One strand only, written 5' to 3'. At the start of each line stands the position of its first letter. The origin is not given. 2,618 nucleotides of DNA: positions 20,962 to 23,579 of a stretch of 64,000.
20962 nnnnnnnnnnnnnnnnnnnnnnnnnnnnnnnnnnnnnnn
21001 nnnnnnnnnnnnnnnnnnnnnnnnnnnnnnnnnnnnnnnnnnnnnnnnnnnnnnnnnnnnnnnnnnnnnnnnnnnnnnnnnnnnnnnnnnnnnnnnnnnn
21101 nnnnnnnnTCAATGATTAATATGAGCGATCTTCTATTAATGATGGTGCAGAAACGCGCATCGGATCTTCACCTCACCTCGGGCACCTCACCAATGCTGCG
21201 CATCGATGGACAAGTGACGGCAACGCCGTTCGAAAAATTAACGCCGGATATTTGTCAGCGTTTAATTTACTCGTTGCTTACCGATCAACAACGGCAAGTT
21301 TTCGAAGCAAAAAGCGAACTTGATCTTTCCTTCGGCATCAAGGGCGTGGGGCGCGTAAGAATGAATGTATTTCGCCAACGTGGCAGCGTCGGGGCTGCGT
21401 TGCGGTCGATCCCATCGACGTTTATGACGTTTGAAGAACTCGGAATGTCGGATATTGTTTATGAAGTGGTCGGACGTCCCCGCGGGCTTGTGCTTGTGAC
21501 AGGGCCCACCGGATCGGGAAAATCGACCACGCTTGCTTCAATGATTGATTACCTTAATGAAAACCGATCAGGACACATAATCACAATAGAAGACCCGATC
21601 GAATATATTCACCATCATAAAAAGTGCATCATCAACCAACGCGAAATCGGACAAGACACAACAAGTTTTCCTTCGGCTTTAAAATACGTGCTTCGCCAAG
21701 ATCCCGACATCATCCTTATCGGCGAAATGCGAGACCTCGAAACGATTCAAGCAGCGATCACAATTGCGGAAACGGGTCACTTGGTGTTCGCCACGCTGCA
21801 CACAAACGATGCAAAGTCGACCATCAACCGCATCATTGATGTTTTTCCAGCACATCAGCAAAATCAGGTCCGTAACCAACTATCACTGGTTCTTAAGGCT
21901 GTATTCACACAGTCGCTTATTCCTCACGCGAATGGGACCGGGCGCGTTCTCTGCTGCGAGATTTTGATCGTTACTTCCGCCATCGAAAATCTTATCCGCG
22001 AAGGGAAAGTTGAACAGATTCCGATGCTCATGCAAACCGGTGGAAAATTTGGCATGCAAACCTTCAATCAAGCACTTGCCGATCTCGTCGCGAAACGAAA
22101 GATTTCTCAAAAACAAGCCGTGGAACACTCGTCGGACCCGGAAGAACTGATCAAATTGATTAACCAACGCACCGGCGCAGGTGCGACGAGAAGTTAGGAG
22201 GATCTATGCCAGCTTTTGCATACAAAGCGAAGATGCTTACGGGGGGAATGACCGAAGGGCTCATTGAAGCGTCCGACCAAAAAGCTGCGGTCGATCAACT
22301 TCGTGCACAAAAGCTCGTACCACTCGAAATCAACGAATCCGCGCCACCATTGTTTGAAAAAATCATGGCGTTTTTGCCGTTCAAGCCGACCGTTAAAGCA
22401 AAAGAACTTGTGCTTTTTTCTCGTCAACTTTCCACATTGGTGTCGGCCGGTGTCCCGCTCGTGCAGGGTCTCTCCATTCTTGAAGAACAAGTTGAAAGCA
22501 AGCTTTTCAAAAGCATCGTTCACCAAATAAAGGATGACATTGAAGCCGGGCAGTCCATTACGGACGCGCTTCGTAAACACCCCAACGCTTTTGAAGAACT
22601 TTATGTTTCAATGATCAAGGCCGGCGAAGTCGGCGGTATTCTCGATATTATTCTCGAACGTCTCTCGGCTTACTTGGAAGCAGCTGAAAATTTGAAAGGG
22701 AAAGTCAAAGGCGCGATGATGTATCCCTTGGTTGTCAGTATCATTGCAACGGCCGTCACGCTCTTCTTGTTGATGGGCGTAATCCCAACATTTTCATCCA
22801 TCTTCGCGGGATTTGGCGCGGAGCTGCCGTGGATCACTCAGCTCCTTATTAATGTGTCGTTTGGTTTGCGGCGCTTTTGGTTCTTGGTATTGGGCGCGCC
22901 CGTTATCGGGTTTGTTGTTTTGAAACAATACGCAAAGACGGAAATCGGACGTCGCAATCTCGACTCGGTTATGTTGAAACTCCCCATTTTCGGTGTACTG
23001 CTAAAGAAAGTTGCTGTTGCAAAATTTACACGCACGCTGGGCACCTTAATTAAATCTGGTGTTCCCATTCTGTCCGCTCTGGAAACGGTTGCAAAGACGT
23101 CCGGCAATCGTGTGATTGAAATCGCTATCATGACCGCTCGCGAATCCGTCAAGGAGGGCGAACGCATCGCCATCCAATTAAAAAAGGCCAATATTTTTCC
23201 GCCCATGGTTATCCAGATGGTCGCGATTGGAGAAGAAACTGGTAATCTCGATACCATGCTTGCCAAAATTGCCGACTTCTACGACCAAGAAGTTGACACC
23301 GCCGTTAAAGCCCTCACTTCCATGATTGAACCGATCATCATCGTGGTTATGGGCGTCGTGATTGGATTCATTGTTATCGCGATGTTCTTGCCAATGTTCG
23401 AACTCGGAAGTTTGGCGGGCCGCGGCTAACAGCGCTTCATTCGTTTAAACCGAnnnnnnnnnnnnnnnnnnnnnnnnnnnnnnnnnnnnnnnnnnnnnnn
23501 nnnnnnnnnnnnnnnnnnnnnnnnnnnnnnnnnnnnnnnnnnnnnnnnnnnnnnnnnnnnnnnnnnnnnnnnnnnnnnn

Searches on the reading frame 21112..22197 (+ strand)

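Call 3: search_protein_families(library=pfam, proteins=[window:21112-22197:+], max_evalue=0.01)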
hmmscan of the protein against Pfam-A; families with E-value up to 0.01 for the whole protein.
window:21112-22197:+ (361 aa): 18 families
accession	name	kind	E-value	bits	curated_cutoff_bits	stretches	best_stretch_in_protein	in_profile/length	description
PF00437.27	T2SSE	-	4.6e-49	167.5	24.9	1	9-273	17-281/370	Type II/IV secretion system protein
PF13191.12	AAA_16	-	3.4e-05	24.8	32.6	1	120-158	19-55/167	AAA ATPase domain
PF13401.12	AAA_22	-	0.00021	22.1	27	1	123-153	4-33/130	AAA domain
PF25199.1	nSTAND_NTPase5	-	0.00031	21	34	1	121-164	38-81/145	Novel STAND NTPase 5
PF01935.23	DUF87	-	0.00059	20.4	23.2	1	128-169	27-68/220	Helicase HerA, central domain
PF13555.12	AAA_29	-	0.00062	19.9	27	1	122-142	20-40/61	P-loop containing region of AAA domain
PF00265.24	TK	-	0.0017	18.7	20.6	1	126-247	3-129/176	Thymidine kinase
PF00005.33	ABC_tran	-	0.0023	19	25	1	126-170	13-55/137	ABC transporter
PF04851.21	ResIII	-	0.0024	18.2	22.5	0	127-162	26-62/164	Type III restriction enzyme, res subunit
PF13604.12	AAA_30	-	0.0024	18.1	27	0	115-151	9-45/191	AAA domain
PF20720.3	nSTAND3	-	0.0037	17.4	27.2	0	124-166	17-61/155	Novel STAND NTPase 3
PF01580.24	FtsK_SpoIIIE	-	0.004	17.1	24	0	116-145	32-60/221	FtsK/SpoIIIE family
PF13476.12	AAA_23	-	0.0053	17.9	27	1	124-144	19-39/201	AAA domain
PF13173.12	AAA_14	-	0.0058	17.1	27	0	126-171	4-49/129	AAA domain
PF24883.2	NPHP3_N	-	0.0071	17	24.8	0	125-153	23-51/164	Nephrocystin 3, N-terminal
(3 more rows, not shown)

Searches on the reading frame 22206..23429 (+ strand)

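Call 3: search_protein_families(library=pfam, proteins=[window:22206-23429:+], max_evalue=0.01)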
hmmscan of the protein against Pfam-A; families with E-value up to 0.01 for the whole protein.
window:22206-23429:+ (407 aa): 1 family
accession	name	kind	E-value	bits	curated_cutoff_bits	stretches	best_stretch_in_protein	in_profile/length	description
PF00482.28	T2SSF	-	5.2e-67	224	25.2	2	274-396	1-125/125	Type II secretion system (T2SS), protein F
